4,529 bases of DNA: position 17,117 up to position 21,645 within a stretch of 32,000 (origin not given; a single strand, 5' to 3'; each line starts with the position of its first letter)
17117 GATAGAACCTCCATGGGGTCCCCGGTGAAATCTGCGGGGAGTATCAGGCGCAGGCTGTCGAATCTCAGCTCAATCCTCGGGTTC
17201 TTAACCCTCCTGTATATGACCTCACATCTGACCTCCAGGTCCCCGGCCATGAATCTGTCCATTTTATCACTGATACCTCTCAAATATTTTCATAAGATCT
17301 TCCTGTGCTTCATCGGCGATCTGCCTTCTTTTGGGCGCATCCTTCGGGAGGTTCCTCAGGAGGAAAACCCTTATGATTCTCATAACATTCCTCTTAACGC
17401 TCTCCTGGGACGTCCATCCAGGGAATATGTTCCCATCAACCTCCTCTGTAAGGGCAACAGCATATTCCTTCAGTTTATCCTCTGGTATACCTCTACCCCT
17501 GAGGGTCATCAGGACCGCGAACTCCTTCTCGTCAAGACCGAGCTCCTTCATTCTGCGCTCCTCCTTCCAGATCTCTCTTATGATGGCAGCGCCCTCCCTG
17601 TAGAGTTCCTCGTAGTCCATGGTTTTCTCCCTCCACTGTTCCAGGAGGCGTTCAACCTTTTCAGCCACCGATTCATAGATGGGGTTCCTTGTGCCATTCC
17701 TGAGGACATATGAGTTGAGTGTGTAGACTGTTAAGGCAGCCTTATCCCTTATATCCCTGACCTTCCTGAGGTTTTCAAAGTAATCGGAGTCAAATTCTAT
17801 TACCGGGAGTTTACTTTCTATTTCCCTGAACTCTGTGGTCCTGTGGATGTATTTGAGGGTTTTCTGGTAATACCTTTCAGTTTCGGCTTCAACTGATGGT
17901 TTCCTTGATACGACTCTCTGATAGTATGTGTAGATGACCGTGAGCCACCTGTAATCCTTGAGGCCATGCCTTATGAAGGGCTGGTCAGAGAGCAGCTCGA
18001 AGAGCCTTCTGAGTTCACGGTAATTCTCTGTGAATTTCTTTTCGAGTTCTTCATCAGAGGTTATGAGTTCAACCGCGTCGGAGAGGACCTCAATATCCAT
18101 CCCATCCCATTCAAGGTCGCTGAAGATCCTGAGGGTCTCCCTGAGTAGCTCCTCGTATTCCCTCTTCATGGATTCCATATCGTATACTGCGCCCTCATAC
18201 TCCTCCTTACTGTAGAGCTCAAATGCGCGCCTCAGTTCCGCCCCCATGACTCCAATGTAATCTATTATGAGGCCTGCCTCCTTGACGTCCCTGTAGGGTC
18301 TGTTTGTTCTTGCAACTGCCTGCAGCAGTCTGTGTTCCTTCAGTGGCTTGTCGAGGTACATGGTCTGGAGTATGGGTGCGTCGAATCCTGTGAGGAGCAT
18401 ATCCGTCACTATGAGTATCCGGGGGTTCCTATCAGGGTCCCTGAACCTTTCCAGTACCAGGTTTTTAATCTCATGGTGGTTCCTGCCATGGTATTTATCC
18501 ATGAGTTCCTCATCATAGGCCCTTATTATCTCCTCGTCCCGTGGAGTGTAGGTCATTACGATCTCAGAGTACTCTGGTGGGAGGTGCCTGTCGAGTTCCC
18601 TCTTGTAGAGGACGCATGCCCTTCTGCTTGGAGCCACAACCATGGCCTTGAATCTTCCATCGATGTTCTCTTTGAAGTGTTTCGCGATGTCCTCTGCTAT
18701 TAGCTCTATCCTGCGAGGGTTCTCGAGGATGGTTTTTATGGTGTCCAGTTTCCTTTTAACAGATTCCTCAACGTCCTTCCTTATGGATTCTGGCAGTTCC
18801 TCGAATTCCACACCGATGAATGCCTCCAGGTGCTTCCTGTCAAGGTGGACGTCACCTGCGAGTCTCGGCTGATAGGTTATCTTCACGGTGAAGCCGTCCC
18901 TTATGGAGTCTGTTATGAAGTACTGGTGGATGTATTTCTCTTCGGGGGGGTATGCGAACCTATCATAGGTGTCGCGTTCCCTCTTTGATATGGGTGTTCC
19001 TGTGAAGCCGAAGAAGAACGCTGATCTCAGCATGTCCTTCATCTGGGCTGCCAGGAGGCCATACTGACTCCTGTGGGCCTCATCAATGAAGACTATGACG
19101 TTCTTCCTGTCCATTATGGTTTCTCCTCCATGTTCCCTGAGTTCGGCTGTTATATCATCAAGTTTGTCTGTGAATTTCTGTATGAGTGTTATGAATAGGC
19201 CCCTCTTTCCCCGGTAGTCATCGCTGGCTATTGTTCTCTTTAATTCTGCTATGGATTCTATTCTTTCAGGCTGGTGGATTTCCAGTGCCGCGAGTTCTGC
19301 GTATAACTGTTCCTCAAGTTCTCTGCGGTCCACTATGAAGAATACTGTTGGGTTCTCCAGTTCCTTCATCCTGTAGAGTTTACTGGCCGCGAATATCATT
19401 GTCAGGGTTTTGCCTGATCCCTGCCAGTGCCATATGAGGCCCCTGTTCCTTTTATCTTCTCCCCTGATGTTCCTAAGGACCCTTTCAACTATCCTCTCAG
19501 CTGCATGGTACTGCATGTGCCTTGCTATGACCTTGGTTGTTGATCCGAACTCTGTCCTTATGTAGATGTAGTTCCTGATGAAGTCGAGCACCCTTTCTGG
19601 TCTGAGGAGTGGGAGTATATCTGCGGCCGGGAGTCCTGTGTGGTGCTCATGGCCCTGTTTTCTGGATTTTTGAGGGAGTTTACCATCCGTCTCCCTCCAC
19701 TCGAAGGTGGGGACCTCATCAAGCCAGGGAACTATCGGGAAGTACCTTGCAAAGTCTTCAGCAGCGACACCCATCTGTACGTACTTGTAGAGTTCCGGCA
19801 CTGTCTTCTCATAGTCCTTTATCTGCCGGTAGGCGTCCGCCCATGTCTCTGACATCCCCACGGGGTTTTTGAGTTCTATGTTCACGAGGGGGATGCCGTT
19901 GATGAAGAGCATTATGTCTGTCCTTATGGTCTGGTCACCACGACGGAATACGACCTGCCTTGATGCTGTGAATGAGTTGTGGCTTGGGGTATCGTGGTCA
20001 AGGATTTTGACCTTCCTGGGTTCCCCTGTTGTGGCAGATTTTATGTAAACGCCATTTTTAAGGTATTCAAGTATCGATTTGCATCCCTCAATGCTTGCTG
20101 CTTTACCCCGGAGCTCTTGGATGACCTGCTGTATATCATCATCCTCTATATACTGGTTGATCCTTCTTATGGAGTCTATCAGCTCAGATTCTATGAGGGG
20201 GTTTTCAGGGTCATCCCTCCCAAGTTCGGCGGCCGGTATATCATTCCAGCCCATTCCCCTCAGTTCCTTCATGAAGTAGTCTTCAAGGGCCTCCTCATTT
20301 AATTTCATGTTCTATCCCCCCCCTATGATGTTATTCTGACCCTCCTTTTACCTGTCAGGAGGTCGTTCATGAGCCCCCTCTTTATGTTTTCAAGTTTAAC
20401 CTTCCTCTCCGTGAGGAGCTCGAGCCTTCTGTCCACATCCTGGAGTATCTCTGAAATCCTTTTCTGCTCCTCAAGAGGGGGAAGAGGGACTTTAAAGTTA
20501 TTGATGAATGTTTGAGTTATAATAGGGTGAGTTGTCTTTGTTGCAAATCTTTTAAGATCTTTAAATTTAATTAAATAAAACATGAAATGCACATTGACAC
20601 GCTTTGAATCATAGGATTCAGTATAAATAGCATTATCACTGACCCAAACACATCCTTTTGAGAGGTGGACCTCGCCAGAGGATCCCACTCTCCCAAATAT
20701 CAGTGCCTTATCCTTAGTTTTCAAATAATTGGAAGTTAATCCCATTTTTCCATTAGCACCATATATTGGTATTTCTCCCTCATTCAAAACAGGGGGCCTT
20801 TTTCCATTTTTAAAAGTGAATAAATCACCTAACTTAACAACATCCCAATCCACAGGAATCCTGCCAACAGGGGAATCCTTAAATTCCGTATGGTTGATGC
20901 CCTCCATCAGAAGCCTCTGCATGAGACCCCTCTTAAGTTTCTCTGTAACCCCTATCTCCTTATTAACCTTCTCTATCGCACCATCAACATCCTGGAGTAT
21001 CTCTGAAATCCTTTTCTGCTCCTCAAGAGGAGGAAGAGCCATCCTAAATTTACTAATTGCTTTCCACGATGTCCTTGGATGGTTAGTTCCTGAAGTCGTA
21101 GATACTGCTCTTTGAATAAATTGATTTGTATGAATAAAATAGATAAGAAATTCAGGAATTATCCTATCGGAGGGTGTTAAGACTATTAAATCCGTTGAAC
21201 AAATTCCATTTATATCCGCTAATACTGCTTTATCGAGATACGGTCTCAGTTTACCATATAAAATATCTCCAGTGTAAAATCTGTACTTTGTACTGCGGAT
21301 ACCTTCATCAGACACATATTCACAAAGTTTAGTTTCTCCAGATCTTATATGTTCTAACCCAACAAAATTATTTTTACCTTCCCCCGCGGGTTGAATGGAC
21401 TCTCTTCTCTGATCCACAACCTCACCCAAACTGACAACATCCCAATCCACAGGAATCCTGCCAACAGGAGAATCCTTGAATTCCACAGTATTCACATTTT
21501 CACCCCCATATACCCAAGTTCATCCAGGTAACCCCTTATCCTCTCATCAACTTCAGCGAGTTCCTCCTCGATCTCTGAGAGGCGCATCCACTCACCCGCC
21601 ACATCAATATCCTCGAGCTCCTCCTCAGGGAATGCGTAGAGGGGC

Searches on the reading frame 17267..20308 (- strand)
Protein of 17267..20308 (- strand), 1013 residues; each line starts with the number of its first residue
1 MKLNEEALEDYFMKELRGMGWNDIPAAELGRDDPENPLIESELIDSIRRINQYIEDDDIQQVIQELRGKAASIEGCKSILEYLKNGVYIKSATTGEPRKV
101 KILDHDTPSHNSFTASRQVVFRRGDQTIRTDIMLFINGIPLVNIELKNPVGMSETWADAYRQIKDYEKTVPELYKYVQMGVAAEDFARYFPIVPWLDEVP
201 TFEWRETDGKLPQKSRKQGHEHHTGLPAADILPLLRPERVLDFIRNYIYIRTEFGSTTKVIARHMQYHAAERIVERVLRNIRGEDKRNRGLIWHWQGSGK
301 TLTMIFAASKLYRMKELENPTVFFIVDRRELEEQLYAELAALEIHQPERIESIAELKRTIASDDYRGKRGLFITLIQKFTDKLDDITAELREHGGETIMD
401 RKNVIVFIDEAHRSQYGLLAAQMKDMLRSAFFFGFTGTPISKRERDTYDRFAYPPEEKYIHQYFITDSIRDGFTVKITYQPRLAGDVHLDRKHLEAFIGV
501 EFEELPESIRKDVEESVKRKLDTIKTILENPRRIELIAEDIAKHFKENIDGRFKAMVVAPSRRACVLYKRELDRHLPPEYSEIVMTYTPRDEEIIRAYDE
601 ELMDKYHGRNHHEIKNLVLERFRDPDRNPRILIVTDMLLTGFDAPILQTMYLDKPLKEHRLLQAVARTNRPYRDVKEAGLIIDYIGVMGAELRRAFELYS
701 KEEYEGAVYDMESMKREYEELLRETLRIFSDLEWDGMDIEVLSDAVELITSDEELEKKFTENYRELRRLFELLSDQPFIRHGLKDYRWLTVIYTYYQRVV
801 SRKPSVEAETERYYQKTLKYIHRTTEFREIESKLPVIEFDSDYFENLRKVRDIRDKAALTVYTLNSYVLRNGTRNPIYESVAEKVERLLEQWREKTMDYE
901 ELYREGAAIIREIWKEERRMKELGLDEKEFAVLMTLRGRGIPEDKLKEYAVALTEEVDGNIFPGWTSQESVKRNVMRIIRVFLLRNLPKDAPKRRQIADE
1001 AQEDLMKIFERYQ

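Call 81: search_protein_families(library=pfam, proteins=[window:17267-20308:-], max_evalue=0.00001)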
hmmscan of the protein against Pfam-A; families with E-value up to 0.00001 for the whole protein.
window:17267-20308:- (1013 aa): 6 families
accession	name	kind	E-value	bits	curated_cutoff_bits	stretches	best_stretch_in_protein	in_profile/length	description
PF18766.7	SWI2_SNF2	-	2.1e-62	211.1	26.7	1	266-498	2-208/221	SWI2/SNF2 ATPase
PF04313.20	HSDR_N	-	2.3e-42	145.6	25.1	1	2-193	1-192/198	Type I restriction enzyme R protein N terminus (HSDR_N)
PF22679.2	T1R_D3-like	-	6.7e-25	88.8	27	1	592-684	63-156/158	Type I restriction enzyme subunit R domain 3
PF04851.21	ResIII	-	3e-24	86.2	22.5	1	262-440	4-163/164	Type III restriction enzyme, res subunit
PF11867.13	T1RH-like_C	-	3.1e-12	47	26.8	1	737-988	37-308/329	Type I restriction enzyme HindI endonuclease subunit-like, C-terminal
PF00270.35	DEAD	-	4.5e-07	30.2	26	1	297-441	24-162/167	DEAD/DEAH box helicase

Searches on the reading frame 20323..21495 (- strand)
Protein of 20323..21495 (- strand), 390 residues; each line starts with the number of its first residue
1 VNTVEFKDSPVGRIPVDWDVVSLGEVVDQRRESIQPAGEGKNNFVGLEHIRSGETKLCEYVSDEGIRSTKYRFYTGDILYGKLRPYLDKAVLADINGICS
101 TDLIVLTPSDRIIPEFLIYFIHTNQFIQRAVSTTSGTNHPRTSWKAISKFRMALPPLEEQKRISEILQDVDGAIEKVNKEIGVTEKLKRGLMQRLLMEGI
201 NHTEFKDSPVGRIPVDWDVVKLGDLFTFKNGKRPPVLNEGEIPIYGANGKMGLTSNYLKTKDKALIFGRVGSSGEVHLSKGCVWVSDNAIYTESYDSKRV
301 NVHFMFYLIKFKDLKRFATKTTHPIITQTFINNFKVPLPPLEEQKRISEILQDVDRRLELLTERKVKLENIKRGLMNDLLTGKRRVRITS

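Call 81: search_protein_families(library=pfam, proteins=[window:20323-21495:-], max_evalue=0.00001)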
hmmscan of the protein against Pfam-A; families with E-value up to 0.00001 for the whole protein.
window:20323-21495:- (390 aa): 1 family
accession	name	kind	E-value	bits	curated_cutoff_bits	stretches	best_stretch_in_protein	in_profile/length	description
PF01420.25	Methylase_S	-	2e-46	158.7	22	2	214-370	1-168/168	Type I restriction modification DNA specificity domain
